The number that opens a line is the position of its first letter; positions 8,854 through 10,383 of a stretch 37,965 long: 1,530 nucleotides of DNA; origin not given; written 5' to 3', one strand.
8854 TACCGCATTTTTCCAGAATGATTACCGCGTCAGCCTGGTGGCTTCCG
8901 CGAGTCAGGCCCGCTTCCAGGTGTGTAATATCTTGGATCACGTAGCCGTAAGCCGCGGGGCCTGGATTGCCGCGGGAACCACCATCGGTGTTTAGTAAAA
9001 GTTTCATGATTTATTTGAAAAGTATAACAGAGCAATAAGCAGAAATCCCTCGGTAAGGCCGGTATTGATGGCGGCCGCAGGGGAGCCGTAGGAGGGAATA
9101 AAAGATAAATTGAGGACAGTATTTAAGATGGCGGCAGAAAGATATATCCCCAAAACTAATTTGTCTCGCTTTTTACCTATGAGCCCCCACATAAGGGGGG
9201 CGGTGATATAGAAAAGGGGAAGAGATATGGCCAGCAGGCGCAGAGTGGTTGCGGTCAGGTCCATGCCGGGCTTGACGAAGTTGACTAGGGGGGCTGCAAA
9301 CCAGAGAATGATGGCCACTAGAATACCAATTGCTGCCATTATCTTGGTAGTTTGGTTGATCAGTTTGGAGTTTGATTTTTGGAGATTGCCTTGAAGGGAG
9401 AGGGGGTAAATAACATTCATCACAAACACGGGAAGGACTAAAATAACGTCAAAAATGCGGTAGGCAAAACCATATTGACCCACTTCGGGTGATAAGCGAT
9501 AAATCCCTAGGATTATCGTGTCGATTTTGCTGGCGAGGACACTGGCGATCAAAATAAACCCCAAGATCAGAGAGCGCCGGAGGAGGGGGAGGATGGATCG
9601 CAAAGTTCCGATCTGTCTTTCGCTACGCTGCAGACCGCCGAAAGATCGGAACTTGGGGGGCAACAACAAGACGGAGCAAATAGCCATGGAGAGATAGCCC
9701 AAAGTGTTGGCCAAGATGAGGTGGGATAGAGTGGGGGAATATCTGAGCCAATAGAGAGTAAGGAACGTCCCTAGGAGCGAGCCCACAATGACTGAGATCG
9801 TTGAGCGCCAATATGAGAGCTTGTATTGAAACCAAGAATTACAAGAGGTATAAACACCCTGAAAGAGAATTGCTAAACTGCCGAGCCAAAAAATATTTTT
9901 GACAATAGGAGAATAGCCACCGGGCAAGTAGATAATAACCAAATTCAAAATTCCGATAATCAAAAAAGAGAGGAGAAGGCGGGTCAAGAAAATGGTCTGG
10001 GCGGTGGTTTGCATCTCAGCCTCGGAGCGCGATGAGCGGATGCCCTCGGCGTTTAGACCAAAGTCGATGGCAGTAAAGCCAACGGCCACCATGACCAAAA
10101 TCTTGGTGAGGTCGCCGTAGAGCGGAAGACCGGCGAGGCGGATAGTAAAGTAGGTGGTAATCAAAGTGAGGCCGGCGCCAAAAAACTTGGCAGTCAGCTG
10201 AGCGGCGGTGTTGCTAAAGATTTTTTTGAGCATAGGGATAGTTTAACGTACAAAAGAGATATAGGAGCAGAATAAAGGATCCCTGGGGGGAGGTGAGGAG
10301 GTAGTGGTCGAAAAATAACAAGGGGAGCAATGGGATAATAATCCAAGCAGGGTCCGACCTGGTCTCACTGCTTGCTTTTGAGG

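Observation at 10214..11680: One polytopic membrane-protein gene tolerates three family-A MITE-like insertions plus one family-B insertion, all in frame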

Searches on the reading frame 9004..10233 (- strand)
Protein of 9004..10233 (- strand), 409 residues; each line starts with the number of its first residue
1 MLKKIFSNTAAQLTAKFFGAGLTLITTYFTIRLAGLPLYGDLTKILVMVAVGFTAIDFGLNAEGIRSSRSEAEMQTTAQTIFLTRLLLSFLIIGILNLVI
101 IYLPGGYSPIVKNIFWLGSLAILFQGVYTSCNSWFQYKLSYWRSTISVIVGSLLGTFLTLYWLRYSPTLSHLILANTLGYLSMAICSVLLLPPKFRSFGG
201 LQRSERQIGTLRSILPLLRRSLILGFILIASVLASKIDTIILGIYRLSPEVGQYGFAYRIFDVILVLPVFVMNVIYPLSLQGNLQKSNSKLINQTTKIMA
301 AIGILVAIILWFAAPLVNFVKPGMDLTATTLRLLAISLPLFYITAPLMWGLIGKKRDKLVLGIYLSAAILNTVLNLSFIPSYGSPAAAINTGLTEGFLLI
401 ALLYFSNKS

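Call 5: search_protein_families(library=pfam, proteins=[window:9004-10233:-], max_evalue=0.01)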
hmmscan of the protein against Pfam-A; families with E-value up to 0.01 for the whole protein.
window:9004-10233:- (409 aa): 1 family
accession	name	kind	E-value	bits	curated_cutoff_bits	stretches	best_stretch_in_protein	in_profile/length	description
PF01943.22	Polysacc_synt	-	6e-09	36.2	28.2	1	7-279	3-270/274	Polysaccharide biosynthesis protein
